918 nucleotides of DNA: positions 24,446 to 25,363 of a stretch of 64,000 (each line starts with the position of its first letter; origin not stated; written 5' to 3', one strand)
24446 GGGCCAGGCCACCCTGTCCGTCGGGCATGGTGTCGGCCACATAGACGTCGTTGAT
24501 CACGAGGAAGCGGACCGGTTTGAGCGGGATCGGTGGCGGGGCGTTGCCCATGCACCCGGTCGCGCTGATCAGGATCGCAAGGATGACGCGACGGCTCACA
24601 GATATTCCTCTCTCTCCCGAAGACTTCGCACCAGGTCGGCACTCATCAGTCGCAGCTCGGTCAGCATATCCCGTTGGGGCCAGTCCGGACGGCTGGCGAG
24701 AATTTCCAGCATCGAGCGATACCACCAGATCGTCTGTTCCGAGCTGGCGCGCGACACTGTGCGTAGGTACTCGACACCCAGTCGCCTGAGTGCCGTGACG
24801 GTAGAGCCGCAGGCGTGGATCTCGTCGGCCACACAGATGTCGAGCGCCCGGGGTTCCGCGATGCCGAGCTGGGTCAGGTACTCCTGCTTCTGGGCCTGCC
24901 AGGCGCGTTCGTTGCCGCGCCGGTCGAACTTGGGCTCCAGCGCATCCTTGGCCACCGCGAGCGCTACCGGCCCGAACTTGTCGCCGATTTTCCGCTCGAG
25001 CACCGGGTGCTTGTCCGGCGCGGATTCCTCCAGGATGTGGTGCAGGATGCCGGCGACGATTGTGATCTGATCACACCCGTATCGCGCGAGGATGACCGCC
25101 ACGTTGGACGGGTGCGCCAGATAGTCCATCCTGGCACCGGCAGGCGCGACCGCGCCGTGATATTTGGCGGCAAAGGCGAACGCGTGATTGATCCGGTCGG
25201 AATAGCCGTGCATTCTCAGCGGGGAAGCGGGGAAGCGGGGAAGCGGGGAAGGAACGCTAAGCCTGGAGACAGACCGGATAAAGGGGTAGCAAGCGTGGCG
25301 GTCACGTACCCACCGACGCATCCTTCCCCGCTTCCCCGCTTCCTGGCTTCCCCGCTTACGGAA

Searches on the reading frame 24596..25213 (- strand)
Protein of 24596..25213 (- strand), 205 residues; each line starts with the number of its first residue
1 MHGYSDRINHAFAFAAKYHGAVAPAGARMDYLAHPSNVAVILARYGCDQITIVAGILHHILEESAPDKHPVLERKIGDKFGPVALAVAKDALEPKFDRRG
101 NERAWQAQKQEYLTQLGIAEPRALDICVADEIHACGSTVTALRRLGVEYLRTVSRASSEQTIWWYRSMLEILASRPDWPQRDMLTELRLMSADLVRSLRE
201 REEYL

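Call 14: search_protein_families(library=pfam, proteins=[window:24596-25213:-])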
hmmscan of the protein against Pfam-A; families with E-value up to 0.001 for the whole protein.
window:24596-25213:- (205 aa): 1 family
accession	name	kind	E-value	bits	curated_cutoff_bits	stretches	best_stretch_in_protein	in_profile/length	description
PF13328.12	HD_4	-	2.5e-09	37.5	27.2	1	11-115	1-98/156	HD domain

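Call 15: search_protein_families(library=ncbifam, proteins=[window:24596-25213:-])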
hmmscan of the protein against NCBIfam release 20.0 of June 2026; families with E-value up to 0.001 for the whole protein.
window:24596-25213:- (205 aa): 2 families
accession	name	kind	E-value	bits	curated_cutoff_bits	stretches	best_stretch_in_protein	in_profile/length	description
TIGR00691.1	spoT_relA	subfamily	4.2e-08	32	499.2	1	30-135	19-119/687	RelA/SpoT family protein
NF008303.0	PRK11092.1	equivalog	9.2e-05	20.8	947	1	8-142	23-150/702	bifunctional GTP diphosphokinase/guanosine-3',5'-bis pyrophosphate 3'-pyrophosphohydrolase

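Call 18: find_homologous_proteins(query=window:24596-25213:-)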
Query window:24596-25213:- (205 aa): 1578 proteins with E <= 0.001 among 2442 candidates; the best 120 are listed.
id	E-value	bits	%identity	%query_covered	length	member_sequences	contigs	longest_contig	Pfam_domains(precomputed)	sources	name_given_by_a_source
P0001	1.2e-128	445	97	100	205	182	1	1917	PF13328.13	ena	-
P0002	9.9e-123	425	93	100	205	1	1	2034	PF13328.13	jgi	jgi:(p)ppGpp synthase/HD superfamily hydrolase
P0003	2.1e-119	415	88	100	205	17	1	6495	PF13328.13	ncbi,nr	ncbi:MAG: hypothetical protein K0S19_242 [Geminicoccaceae bacterium]|nr:hypothetical protein [Gemini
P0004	1.3e-118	412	89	100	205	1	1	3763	PF13328.13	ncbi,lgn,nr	ncbi:MAG TPA: HD domain-containing protein [Gemmatimonadales bacterium]|nr:HD domain-containing prot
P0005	2.1e-118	411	89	100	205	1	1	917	PF13328.13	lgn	-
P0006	2.3e-118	411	89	100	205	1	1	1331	PF13328.13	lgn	-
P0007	4.8e-118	410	89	100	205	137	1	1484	PF13328.13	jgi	jgi:(p)ppGpp synthase/HD superfamily hydrolase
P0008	6.7e-118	410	88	99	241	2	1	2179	PF13328.13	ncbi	-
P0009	9.0e-118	409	88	100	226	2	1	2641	PF13328.13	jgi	jgi:(p)ppGpp synthase/HD superfamily hydrolase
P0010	1.2e-117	409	89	100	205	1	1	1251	PF13328.13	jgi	jgi:(p)ppGpp synthase/HD superfamily hydrolase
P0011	2.3e-117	408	88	100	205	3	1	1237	PF13328.13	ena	-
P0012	2.9e-117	407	87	100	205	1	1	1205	PF13328.13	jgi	jgi:(p)ppGpp synthase/HD superfamily hydrolase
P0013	4.4e-117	407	88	99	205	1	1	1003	PF13328.13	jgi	jgi:(p)ppGpp synthase/HD superfamily hydrolase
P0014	7.4e-117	406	87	100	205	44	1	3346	PF13328.13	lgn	-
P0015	1.1e-116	406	88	100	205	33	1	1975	PF13328.13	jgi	jgi:(p)ppGpp synthase/HD superfamily hydrolase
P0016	1.9e-116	405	88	100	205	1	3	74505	PF13328.13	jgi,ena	-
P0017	3.1e-116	404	88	100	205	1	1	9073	PF13328.13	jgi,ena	jgi:(p)ppGpp synthase/HD superfamily hydrolase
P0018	3.2e-116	404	88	99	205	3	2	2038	PF13328.13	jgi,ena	jgi:(p)ppGpp synthase/HD superfamily hydrolase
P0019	4.2e-116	404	86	100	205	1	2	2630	PF13328.13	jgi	jgi:(p)ppGpp synthase/HD superfamily hydrolase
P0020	4.4e-116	404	88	100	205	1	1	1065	PF13328.13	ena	-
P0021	5.6e-116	403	88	100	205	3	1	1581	PF13328.13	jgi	jgi:(p)ppGpp synthase/HD superfamily hydrolase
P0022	5.9e-116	403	87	99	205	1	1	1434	PF13328.13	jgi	jgi:(p)ppGpp synthase/HD superfamily hydrolase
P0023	8.4e-116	403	88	100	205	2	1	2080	PF13328.13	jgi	jgi:(p)ppGpp synthase/HD superfamily hydrolase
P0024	9.4e-116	403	87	100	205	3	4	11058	PF13328.13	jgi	jgi:(p)ppGpp synthase/HD superfamily hydrolase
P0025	1.1e-115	402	87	100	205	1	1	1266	PF13328.13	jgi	jgi:(p)ppGpp synthase/HD superfamily hydrolase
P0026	1.8e-115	402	88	100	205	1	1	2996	PF13328.13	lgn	-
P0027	1.9e-115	402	87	100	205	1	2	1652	PF13328.13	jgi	jgi:(p)ppGpp synthase/HD superfamily hydrolase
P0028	1.9e-115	402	88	99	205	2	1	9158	PF13328.13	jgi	jgi:(p)ppGpp synthase/HD superfamily hydrolase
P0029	2.3e-115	401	87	100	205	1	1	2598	PF13328.13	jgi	jgi:(p)ppGpp synthase/HD superfamily hydrolase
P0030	2.9e-115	401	86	100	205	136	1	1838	PF13328.13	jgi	jgi:(p)ppGpp synthase/HD superfamily hydrolase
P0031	3.1e-115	401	87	100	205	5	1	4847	PF13328.13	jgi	jgi:(p)ppGpp synthase/HD superfamily hydrolase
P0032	4.2e-115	400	86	100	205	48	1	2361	PF13328.13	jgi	jgi:(p)ppGpp synthase/HD superfamily hydrolase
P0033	5.6e-115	400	86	99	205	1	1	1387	PF13328.13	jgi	jgi:(p)ppGpp synthase/HD superfamily hydrolase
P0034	6.0e-115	400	86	100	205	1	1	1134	PF13328.13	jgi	jgi:(p)ppGpp synthase/HD superfamily hydrolase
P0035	1.1e-114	399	85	100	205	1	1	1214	PF13328.13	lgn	-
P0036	1.2e-114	399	86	100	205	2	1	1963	PF13328.13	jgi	jgi:(p)ppGpp synthase/HD superfamily hydrolase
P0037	1.5e-114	399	87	99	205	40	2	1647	PF13328.13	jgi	-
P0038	1.5e-114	399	87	100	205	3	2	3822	PF13328.13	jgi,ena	-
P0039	1.8e-114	398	84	100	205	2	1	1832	PF13328.13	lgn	-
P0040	2.5e-114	398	87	100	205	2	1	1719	PF13328.13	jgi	jgi:(p)ppGpp synthase/HD superfamily hydrolase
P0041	4.9e-114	397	86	100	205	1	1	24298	PF13328.13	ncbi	ncbi:MAG: HD domain-containing protein [Gemmatimonadales bacterium]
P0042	6.8e-114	397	88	99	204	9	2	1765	PF13328.13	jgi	jgi:(p)ppGpp synthase/HD superfamily hydrolase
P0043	9.2e-114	396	86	100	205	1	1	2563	PF13328.13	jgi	jgi:(p)ppGpp synthase/HD superfamily hydrolase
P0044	1.5e-113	395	86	99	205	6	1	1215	PF13328.13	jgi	jgi:(p)ppGpp synthase/HD superfamily hydrolase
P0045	1.6e-113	395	86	100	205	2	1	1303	PF13328.13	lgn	-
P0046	3.1e-113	394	84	100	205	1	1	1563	PF13328.13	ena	-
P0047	5.2e-113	394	85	99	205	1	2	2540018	PF13328.13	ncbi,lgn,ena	-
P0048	9.4e-113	393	83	100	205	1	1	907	PF13328.13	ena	-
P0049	1.5e-112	392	84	99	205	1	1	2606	PF13328.13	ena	-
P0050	2.0e-112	392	86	99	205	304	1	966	PF13328.13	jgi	jgi:(p)ppGpp synthase/HD superfamily hydrolase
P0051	2.1e-112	392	85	99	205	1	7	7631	PF13328.13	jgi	jgi:(p)ppGpp synthase/HD superfamily hydrolase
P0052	2.4e-112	391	86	99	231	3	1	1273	PF13328.13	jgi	jgi:(p)ppGpp synthase/HD superfamily hydrolase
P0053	4.2e-112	391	85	99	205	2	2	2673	PF13328.13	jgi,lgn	jgi:(p)ppGpp synthase/HD superfamily hydrolase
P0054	7.9e-112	390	84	99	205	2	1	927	PF13328.13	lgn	-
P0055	1.2e-111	389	84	99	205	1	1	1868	PF13328.13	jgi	jgi:(p)ppGpp synthase/HD superfamily hydrolase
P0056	1.5e-111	389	84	100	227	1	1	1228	PF13328.13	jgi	jgi:(p)ppGpp synthase/HD superfamily hydrolase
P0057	2.9e-111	388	81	100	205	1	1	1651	PF13328.13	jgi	jgi:(p)ppGpp synthase/HD superfamily hydrolase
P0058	3.0e-111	388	84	99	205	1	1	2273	PF13328.13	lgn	-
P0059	3.1e-111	388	84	99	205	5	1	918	PF13328.13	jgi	jgi:(p)ppGpp synthase/HD superfamily hydrolase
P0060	3.6e-111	388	85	99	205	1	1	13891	PF13328.13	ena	-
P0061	3.7e-111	388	85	99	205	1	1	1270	PF13328.13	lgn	-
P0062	4.1e-111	387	81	100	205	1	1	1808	PF13328.13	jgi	jgi:(p)ppGpp synthase/HD superfamily hydrolase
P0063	6.0e-111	387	83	99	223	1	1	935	PF13328.13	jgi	jgi:(p)ppGpp synthase/HD superfamily hydrolase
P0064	7.2e-111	387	81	100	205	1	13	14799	PF13328.13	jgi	jgi:(p)ppGpp synthase/HD superfamily hydrolase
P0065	9.9e-111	386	84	99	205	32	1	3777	PF13328.13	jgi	jgi:(p)ppGpp synthase/HD superfamily hydrolase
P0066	1.4e-110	386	84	100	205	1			PF13328.13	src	-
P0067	1.8e-110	385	81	100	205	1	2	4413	PF13328.13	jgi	jgi:(p)ppGpp synthase/HD superfamily hydrolase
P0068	2.3e-110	385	81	100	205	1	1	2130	PF13328.13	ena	-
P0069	2.6e-110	385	84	99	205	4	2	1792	PF13328.13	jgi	jgi:(p)ppGpp synthase/HD superfamily hydrolase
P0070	3.1e-110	385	84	99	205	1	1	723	PF13328.13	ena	-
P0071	4.2e-110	384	84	99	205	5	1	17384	PF13328.13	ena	-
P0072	4.9e-110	384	81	100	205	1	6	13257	PF13328.13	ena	-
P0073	9.4e-110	383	80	100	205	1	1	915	PF13328.13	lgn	-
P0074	1.0e-109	383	82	100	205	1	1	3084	PF13328.13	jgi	jgi:(p)ppGpp synthase/HD superfamily hydrolase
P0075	1.0e-109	383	83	100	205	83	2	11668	PF13328.13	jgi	jgi:(p)ppGpp synthase/HD superfamily hydrolase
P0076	1.0e-109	383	84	99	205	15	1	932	PF13328.13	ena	-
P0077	1.0e-109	383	84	99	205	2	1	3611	PF13328.13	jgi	jgi:(p)ppGpp synthase/HD superfamily hydrolase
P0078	1.0e-109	383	81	100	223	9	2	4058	PF13328.13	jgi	jgi:(p)ppGpp synthase/HD superfamily hydrolase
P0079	1.1e-109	383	80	100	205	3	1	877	PF13328.13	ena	-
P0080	1.1e-109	383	81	100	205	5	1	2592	PF13328.13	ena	-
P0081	1.2e-109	383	81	100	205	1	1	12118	PF13328.13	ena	-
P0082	1.3e-109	383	83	99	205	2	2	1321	PF13328.13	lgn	-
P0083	1.4e-109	382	81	99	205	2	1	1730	PF13328.13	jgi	jgi:(p)ppGpp synthase/HD superfamily hydrolase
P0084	1.5e-109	382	82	100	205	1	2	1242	PF13328.13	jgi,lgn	jgi:hypothetical protein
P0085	1.5e-109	382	82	100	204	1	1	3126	PF13328.13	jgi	jgi:(p)ppGpp synthase/HD superfamily hydrolase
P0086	1.6e-109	382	84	99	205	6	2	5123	PF13328.13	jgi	jgi:(p)ppGpp synthase/HD superfamily hydrolase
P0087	1.7e-109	382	80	100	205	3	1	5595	PF13328.13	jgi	jgi:(p)ppGpp synthase/HD superfamily hydrolase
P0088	2.0e-109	382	80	100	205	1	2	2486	PF13328.13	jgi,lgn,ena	jgi:(p)ppGpp synthase/HD superfamily hydrolase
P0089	2.0e-109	382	80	100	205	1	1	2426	PF13328.13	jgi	jgi:(p)ppGpp synthase/HD superfamily hydrolase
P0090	2.3e-109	382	84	99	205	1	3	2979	PF13328.13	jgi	jgi:(p)ppGpp synthase/HD superfamily hydrolase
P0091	2.4e-109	382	81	100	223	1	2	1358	PF13328.13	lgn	-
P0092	2.6e-109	382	81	100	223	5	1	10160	PF13328.13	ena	-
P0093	2.8e-109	381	81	100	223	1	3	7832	PF13328.13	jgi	jgi:(p)ppGpp synthase/HD superfamily hydrolase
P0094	2.8e-109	381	81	100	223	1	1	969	PF13328.13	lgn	-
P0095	2.8e-109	381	82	99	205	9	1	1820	PF13328.13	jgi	-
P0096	4.5e-109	381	82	100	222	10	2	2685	PF13328.13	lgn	-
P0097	5.2e-109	381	81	100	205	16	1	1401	PF13328.13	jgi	jgi:(p)ppGpp synthase/HD superfamily hydrolase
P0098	5.7e-109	380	81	100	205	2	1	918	PF13328.13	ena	-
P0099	6.4e-109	380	81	100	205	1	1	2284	PF13328.13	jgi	jgi:(p)ppGpp synthase/HD superfamily hydrolase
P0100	7.1e-109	380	80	100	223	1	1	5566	PF13328.13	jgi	jgi:(p)ppGpp synthase/HD superfamily hydrolase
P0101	7.7e-109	380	82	100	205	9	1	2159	PF13328.13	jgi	jgi:(p)ppGpp synthase/HD superfamily hydrolase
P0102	8.8e-109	380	80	100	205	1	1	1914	PF13328.13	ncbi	-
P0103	1.1e-108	380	81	100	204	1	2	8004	PF13328.13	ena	-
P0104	1.2e-108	379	81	100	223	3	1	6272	PF13328.13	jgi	jgi:(p)ppGpp synthase/HD superfamily hydrolase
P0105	1.3e-108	379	81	99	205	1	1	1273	PF13328.13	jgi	-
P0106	1.4e-108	379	81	100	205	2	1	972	PF13328.13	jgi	jgi:(p)ppGpp synthase/HD superfamily hydrolase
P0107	1.4e-108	379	80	100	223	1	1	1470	PF13328.13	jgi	jgi:(p)ppGpp synthase/HD superfamily hydrolase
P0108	1.5e-108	379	80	100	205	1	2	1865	PF13328.13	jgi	jgi:(p)ppGpp synthase/HD superfamily hydrolase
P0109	1.5e-108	379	81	100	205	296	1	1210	PF13328.13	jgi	jgi:(p)ppGpp synthase/HD superfamily hydrolase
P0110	1.7e-108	379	81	100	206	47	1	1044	PF13328.13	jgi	jgi:(p)ppGpp synthase/HD superfamily hydrolase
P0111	1.9e-108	379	81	100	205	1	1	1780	PF13328.13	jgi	jgi:(p)ppGpp synthase/HD superfamily hydrolase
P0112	2.3e-108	378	80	100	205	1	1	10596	PF13328.13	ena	-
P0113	2.4e-108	378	81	100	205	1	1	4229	PF13328.13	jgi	jgi:(p)ppGpp synthase/HD superfamily hydrolase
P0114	2.6e-108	378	81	100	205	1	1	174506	PF13328.13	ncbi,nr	ncbi:MAG TPA: HD domain-containing protein [Gemmatimonadales bacterium]|nr:HD domain-containing prot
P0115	2.7e-108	378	81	100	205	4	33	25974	PF13328.13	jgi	jgi:(p)ppGpp synthase/HD superfamily hydrolase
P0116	2.7e-108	378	81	100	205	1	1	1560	PF13328.13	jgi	jgi:(p)ppGpp synthase/HD superfamily hydrolase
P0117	2.9e-108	378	81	100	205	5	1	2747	PF13328.13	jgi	jgi:(p)ppGpp synthase/HD superfamily hydrolase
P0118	2.9e-108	378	83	99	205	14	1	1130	PF13328.13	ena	-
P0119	3.0e-108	378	80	100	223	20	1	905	PF13328.13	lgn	-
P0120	3.3e-108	378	81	100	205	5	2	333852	PF13328.13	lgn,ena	-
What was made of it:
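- Checked: The HD start is supported by the 205-aa length of nearly all homologues (call 18).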

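Call 19: find_related_loci(query=window:24596-25213:-, collection=genome_contigs, flank=3000)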
Query window:24596-25213:- (205 aa) in genome_contigs; peptide patterns used: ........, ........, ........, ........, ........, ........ (x = any residue, [..] = any of these).
139 stretches matched a pattern; 93 encode a relative of the query (tblastn E <= 1e-3); the best 80 are kept; 80 distinct loci.
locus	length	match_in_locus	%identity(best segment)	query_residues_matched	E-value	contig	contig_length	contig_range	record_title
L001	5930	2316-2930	97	1-205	1e-134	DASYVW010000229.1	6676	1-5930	MAG TPA_asm: Gemmatimonadales bacterium isolate SMAG_U6264 k141_4851, whole genome shotgun sequence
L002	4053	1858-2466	89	1-203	7e-126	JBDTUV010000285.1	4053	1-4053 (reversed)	MAG: Gemmatimonadales bacterium isolate cluster3_bin.52 NODE_134755_length_4053_cov_5.577039, whole genome shotgun seque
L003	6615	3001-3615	88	1-205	4e-124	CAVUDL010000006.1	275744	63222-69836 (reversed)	MAG: uncultured Gemmatimonadales bacterium isolate MFD02840.bin.1.159 genome assembly, contig: contig_18665, whole genom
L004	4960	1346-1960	89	1-205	1e-123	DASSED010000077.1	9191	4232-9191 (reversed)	MAG TPA_asm: Gemmatimonadales bacterium isolate SMAG_U968 k141_766613, whole genome shotgun sequence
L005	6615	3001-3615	86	1-205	9e-123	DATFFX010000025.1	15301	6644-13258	MAG TPA_asm: Gemmatimonadales bacterium isolate SMAG_U8647 k141_849604, whole genome shotgun sequence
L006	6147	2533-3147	87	1-205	1e-121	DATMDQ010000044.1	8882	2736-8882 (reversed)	MAG TPA_asm: Gemmatimonadales bacterium isolate SMAG_U13412 k141_1989459, whole genome shotgun sequence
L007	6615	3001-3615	88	1-205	2e-121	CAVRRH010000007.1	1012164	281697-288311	MAG: uncultured Gemmatimonadales bacterium isolate MFD04850.bin.2.341 genome assembly, contig: contig_3744, whole genome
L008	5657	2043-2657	86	1-205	6e-121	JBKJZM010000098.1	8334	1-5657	MAG: Gemmatimonadales bacterium isolate swi_bin.243 S1Ck127_4286805_flag_0_multi_8.0000_len_8334, whole genome shotgun s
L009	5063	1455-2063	87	1-203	9e-121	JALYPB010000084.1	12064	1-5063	MAG: Gemmatimonadota bacterium isolate MDV bin26 SD1454-56_k127_1806951, whole genome shotgun sequence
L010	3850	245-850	87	1-202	4e-121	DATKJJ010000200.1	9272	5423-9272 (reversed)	MAG TPA_asm: Gemmatimonadales bacterium isolate SMAG_U14627 k141_3225034, whole genome shotgun sequence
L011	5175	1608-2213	87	1-202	1e-120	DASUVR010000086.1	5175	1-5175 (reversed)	MAG TPA_asm: Gemmatimonadales bacterium isolate SMAG_U1820 k141_253376, whole genome shotgun sequence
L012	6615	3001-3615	86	1-205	3e-120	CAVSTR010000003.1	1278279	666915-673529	MAG: uncultured Gemmatimonadales bacterium isolate MFD09212.bin.1.3 genome assembly, contig: contig_43358, whole genome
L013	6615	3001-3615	86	1-205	7e-120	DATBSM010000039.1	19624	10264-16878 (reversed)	MAG TPA_asm: Gemmatimonadales bacterium isolate SMAG_U4157 k141_1323587, whole genome shotgun sequence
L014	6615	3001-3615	86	1-205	5e-120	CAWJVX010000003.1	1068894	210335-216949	MAG: uncultured Gemmatimonadales bacterium isolate MFD09206.bin.1.39 genome assembly, contig: contig_1971, whole genome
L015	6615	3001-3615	86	1-205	1e-119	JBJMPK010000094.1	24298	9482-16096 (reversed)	MAG: Gemmatimonadales bacterium isolate H1_16_all_fractions_metab_conc_20_65_10 k255_2150380, whole genome shotgun seque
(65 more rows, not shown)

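Call 57: find_encoding_contigs(protein=P0001, flank=1200, max_places=10)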
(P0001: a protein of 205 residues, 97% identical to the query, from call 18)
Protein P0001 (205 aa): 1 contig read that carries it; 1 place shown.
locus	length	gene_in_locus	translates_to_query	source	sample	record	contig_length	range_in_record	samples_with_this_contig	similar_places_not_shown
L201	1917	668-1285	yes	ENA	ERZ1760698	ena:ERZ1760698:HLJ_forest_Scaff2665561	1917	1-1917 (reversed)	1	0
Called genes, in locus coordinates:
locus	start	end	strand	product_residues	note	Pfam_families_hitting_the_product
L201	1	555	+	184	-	?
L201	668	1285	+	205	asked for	PF13328:HD_4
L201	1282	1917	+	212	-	?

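Call 58: find_encoding_contigs(protein=P0002, flank=1200, max_places=10)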
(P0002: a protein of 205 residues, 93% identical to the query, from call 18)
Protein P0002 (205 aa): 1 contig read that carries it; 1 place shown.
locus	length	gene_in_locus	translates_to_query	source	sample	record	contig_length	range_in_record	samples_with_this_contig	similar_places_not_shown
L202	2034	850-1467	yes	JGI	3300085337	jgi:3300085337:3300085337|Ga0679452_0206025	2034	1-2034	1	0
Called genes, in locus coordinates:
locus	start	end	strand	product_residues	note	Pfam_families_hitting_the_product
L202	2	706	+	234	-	?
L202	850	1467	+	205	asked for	PF13328:HD_4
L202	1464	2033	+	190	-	?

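Call 61: list_cluster_members(proteins=[P0001, P0007, P0030])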
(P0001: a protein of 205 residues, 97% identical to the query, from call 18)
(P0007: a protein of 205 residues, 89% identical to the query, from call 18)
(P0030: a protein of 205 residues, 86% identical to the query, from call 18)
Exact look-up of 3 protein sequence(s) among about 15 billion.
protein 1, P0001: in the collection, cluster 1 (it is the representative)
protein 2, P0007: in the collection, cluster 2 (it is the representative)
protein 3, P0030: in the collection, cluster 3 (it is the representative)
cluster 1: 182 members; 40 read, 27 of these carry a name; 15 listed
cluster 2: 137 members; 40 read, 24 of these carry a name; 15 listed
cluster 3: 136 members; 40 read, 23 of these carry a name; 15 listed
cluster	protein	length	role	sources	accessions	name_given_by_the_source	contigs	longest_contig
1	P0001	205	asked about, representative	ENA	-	-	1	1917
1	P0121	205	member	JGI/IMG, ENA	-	(p)ppGpp synthase/HD superfamily hydrolase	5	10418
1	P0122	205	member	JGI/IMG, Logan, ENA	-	(p)ppGpp synthase/HD superfamily hydrolase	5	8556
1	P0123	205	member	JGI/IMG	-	(p)ppGpp synthase/HD superfamily hydrolase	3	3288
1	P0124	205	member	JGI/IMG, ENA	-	(p)ppGpp synthase/HD superfamily hydrolase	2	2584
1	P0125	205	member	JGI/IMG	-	(p)ppGpp synthase/HD superfamily hydrolase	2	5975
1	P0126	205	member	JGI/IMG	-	(p)ppGpp synthase/HD superfamily hydrolase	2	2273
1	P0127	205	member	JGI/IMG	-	(p)ppGpp synthase/HD superfamily hydrolase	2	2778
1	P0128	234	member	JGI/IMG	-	(p)ppGpp synthase/HD superfamily hydrolase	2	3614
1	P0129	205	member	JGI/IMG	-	(p)ppGpp synthase/HD superfamily hydrolase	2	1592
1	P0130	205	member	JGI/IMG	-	(p)ppGpp synthase/HD superfamily hydrolase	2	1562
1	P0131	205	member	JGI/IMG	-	(p)ppGpp synthase/HD superfamily hydrolase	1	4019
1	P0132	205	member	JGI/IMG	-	(p)ppGpp synthase/HD superfamily hydrolase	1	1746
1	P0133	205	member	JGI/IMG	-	(p)ppGpp synthase/HD superfamily hydrolase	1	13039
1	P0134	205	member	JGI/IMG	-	(p)ppGpp synthase/HD superfamily hydrolase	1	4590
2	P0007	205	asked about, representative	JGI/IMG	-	(p)ppGpp synthase/HD superfamily hydrolase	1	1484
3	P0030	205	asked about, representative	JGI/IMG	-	(p)ppGpp synthase/HD superfamily hydrolase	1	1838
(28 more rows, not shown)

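Call 62: find_encoding_contigs(protein=P0121, flank=900, max_places=10)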
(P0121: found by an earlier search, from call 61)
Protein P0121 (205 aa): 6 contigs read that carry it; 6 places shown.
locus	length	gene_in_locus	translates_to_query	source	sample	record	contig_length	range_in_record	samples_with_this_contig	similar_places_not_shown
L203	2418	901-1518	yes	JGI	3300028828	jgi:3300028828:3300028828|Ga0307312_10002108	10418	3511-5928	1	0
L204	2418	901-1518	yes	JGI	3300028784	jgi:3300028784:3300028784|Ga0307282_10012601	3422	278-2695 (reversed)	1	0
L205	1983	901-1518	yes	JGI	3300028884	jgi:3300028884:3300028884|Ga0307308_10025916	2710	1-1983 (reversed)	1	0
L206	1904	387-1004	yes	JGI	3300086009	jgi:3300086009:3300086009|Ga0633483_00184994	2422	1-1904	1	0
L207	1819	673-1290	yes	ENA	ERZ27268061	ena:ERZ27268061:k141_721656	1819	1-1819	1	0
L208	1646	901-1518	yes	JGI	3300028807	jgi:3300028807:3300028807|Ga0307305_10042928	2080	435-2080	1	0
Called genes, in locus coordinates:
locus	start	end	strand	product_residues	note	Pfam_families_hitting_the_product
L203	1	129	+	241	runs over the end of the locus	PF00733:Asn_synthase (weak), PF02568:ThiI (faint), PF06508:QueC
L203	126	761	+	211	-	PF04055:Radical_SAM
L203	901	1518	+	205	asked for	PF13328:HD_4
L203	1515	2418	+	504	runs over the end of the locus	PF00149:Metallophos, PF02872:5_nucleotid_C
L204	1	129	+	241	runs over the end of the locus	PF00733:Asn_synthase (weak), PF02568:ThiI (faint), PF06508:QueC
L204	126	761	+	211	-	PF04055:Radical_SAM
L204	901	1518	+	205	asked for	PF13328:HD_4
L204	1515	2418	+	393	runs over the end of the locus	?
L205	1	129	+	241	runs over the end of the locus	PF00733:Asn_synthase (weak), PF02568:ThiI (faint), PF06508:QueC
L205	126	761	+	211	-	PF04055:Radical_SAM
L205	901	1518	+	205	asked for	PF13328:HD_4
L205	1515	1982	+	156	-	?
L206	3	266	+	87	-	?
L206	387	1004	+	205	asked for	PF13328:HD_4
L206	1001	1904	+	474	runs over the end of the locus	?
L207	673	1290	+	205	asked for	PF13328:HD_4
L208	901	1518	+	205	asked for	PF13328:HD_4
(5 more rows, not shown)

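Call 63: find_encoding_contigs(protein=P0122, flank=900, max_places=10)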
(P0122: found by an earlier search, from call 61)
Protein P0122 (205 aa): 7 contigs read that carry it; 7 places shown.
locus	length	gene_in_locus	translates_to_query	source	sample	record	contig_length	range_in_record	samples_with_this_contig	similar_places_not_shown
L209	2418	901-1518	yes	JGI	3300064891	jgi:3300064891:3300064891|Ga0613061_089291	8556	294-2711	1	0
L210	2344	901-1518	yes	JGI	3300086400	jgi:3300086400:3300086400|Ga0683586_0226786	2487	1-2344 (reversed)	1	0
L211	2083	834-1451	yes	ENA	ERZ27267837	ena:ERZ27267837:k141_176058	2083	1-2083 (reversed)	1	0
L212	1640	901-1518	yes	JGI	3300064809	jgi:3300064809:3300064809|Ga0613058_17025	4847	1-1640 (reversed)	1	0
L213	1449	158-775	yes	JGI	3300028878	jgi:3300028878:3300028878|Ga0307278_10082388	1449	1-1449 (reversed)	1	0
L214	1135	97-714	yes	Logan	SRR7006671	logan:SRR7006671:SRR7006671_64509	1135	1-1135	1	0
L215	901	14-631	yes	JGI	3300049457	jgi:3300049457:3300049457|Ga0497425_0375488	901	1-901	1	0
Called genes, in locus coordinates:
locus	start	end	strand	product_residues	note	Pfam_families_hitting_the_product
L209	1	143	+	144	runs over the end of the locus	?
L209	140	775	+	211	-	PF04055:Radical_SAM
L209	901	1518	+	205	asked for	PF13328:HD_4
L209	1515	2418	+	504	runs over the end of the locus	PF00149:Metallophos, PF02872:5_nucleotid_C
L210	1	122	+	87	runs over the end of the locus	PF06508:QueC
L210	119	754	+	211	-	PF04055:Radical_SAM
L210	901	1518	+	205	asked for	PF13328:HD_4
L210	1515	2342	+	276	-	?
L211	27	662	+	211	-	PF04055:Radical_SAM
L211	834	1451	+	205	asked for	PF13328:HD_4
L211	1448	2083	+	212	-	?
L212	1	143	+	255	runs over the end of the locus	PF00733:Asn_synthase (weak), PF02568:ThiI (weak), PF06508:QueC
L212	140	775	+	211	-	PF04055:Radical_SAM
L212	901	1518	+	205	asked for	PF13328:HD_4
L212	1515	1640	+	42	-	?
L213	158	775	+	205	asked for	PF13328:HD_4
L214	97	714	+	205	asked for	PF13328:HD_4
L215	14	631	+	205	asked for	PF13328:HD_4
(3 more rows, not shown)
